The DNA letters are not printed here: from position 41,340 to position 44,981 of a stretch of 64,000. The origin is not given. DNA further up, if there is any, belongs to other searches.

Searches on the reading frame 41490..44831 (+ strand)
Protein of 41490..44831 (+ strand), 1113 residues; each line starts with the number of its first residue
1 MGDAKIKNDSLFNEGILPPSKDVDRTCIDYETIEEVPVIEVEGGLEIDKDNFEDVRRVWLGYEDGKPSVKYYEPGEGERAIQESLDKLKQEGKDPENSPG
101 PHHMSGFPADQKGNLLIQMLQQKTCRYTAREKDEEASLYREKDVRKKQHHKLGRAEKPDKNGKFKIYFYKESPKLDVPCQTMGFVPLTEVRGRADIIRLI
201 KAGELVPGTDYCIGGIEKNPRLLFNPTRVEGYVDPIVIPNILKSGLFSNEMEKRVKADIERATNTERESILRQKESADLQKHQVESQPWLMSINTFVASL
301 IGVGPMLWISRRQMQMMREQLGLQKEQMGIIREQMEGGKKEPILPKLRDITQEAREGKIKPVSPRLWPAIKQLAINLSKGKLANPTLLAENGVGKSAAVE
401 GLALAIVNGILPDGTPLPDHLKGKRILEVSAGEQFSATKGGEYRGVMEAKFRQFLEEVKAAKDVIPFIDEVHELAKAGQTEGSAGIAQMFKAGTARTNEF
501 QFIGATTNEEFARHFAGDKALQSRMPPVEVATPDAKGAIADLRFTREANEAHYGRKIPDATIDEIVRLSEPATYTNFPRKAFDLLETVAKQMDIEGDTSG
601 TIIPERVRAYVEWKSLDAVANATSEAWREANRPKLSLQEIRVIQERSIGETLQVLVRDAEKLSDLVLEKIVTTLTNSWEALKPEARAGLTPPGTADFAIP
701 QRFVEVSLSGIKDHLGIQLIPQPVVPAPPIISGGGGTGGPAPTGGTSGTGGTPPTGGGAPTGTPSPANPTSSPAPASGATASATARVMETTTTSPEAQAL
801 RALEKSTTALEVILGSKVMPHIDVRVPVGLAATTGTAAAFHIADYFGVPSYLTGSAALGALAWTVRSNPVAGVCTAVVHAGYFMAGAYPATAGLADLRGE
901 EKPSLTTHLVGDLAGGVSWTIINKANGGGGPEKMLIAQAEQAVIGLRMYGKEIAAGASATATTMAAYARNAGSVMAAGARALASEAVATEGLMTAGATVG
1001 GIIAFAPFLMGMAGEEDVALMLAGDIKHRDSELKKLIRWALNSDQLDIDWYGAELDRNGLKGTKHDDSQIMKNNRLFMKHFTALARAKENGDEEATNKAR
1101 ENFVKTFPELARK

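Call 7: search_protein_families(library=pfam, proteins=[window:41490-44831:+], max_evalue=0.01)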
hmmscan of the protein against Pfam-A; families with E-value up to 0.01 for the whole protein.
window:41490-44831:+ (1113 aa): 2 families
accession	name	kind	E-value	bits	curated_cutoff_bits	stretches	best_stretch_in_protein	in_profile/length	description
PF00004.35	AAA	-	1.1e-08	36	21.2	1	389-508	5-110/131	ATPase family associated with various cellular activities (AAA)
PF17871.7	AAA_lid_9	-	0.0028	18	22.8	1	538-605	5-73/104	AAA lid domain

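Call 18: search_protein_families(library=ncbifam, proteins=[window:41490-44831:+], max_evalue=0.1)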
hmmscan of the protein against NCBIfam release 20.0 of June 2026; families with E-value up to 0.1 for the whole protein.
window:41490-44831:+ (1113 aa): 8 families
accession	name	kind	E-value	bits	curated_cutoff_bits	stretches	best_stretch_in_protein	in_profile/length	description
TIGR03346.1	chaperone_ClpB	equivalog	4.9e-43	147.6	1232.1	1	343-605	155-409/853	ATP-dependent chaperone ClpB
TIGR03345.1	VI_ClpV1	equivalog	3.2e-40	138.2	884.95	1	331-609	158-427/852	type VI secretion system ATPase TssH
TIGR02639.1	ClpA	equivalog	7.5e-36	123.6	993.15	1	332-598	157-414/734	ATP-dependent Clp protease ATP-binding subunit ClpA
NF033607.0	disagg_AAA_ClpG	exception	1.3e-34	119.3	1900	1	334-605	234-499/932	AAA family protein disaggregase ClpG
NF033606.1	heat_AAA_ClpK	exception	2.6e-34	118.2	1900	1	343-594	264-509/949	heat shock survival AAA family ATPase ClpK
NF008118.0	PRK10865.1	equivalog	6.4e-33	113.7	1417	1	349-597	167-406/857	ATP-dependent chaperone ClpB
NF008263.0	PRK11034.1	equivalog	2.5e-21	75.3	1350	1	349-587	175-404/758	ATP-dependent Clp protease ATP-binding subunit ClpA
TIGR02881.1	spore_V_K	equivalog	0.00058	19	422.95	1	440-534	86-177/261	stage V sporulation protein K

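Call 33: find_homologous_proteins(query=window:41490-44831:+, max_evalue=1e-10)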
Query window:41490-44831:+ (1113 aa): 85 proteins with E <= 1e-10 among 8000 candidates.
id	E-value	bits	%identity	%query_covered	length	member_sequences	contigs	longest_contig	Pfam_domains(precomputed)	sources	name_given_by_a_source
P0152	0.0e+0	2500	100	100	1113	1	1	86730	PF00004.36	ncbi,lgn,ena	-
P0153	8.3e-99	350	34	63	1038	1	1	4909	PF00004.36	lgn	-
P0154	6.9e-38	148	35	27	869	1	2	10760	PF02861.26,PF00004.36,PF13401.13,PF23569.2,PF17871.8,PF01637.25,PF07728.21,PF13191.13,PF00158.33,PF07724.21,PF12775.14,PF05621.18,PF10431.16,PF20720.4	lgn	-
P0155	4.4e-37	146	37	24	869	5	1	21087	PF02861.26,PF00004.36,PF13401.13,PF23569.2,PF17871.8,PF01637.25,PF07728.21,PF13191.13,PF00158.33,PF07724.21,PF12775.14,PF05621.18,PF10431.16,PF20720.4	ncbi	-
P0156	1.7e-34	137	33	33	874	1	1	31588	PF02861.26,PF00004.36,PF13401.13,PF17871.8,PF07728.21,PF13191.13,PF00158.33,PF07724.21,PF12775.14,PF13476.13,PF05621.18,PF10431.16,PF20720.4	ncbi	-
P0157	2.3e-34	137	38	24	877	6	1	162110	PF02861.26,PF00004.36,PF13401.13,PF17871.8,PF07728.21,PF13191.13,PF00158.33,PF07724.21,PF12775.14,PF05621.18,PF10431.16,PF20720.4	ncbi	-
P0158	3.3e-34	136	36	25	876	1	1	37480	PF02861.26,PF00004.36,PF13401.13,PF17871.8,PF07728.21,PF13191.13,PF00158.33,PF07724.21,PF12775.14,PF13476.13,PF05621.18,PF10431.16,PF20720.4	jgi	jgi:ATP-dependent Clp protease ATP-binding subunit ClpB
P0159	5.0e-34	136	37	25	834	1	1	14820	PF13173.13,PF02861.26,PF20030.6,PF00004.36,PF13401.13,PF17871.8,PF01637.25,PF07728.21,PF13191.13,PF00158.33,PF07724.21,PF12775.14,PF05621.18,PF10431.16,PF20720.4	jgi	-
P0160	1.1e-33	134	37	24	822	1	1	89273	PF02861.26,PF02151.26,PF00004.36,PF13401.13,PF23569.2,PF17871.8,PF07728.21,PF13191.13,PF00158.33,PF07724.21,PF05621.18,PF10431.16,PF20720.4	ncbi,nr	ncbi:MAG: Negative regulator of genetic competence ClpC/MecB [Eubacteriales bacterium SKADARSKE-1]|n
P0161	1.2e-33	134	38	24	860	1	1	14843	PF02861.26,PF00004.36,PF13401.13,PF23569.2,PF17871.8,PF07728.21,PF13191.13,PF01695.24,PF00158.33,PF07724.21,PF10431.16,PF20720.4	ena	-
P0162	2.1e-32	130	34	29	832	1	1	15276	PF02861.26,PF00004.36,PF13401.13,PF17871.8,PF07728.21,PF13191.13,PF00158.33,PF07724.21,PF12775.14,PF05621.18,PF10431.16,PF20720.4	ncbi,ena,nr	ncbi:MAG: ATP-dependent Clp protease ATP-binding subunit [Clostridia bacterium]|nr:ATP-dependent Clp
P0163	3.6e-31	126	36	23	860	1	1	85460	PF02861.26,PF00004.36,PF13401.13,PF23569.2,PF17871.8,PF07728.21,PF13191.13,PF00158.33,PF07724.21,PF12775.14,PF10431.16,PF20720.4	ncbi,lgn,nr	ncbi:ATP-dependent chaperone ClpB [Roseomonas sp. ACRSG]|nr:ATP-dependent chaperone ClpB [Roseomonas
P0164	4.2e-31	126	36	23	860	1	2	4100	PF02861.26,PF00004.36,PF13401.13,PF23569.2,PF17871.8,PF07728.21,PF13191.13,PF00158.33,PF07724.21,PF13476.13,PF10431.16,PF20720.4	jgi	jgi:ATP-dependent Clp protease ATP-binding subunit ClpB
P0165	5.5e-31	125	36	23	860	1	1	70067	PF02861.26,PF00004.36,PF13401.13,PF23569.2,PF17871.8,PF07728.21,PF13191.13,PF00158.33,PF07724.21,PF13476.13,PF10431.16,PF20720.4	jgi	jgi:ATP-dependent Clp protease ATP-binding subunit ClpB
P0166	8.6e-31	125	36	24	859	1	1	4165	PF02861.26,PF00004.36,PF13401.13,PF23569.2,PF17871.8,PF01637.25,PF07728.21,PF13191.13,PF00158.33,PF07724.21,PF12775.14,PF01078.28,PF10431.16,PF20720.4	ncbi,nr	ncbi:MAG: ATP-dependent chaperone ClpB [Acetobacteraceae bacterium]|nr:ATP-dependent chaperone ClpB 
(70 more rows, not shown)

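Call 34: find_encoding_contigs(protein=P0153, flank=5000)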
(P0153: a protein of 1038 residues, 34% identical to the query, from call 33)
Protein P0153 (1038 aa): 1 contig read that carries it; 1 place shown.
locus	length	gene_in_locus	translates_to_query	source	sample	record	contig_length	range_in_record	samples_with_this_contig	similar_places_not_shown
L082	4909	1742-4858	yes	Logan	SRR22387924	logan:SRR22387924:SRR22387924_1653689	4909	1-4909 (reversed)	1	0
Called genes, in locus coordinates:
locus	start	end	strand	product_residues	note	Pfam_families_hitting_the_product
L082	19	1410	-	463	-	PF04389:Peptidase_M28 (weak), PF01546:Peptidase_M20, PF07687:M20_dimer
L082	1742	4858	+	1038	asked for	PF00004:AAA (faint)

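Call 63: find_encoding_contigs(protein=P0238, flank=3000)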
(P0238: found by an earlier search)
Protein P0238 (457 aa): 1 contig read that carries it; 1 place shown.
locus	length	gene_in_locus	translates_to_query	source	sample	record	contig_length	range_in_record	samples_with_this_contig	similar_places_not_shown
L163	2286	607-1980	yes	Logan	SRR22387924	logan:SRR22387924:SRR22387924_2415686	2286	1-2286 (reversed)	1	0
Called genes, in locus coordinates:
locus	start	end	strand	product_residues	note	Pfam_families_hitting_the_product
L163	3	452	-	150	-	?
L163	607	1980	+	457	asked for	PF01546:Peptidase_M20, PF07687:M20_dimer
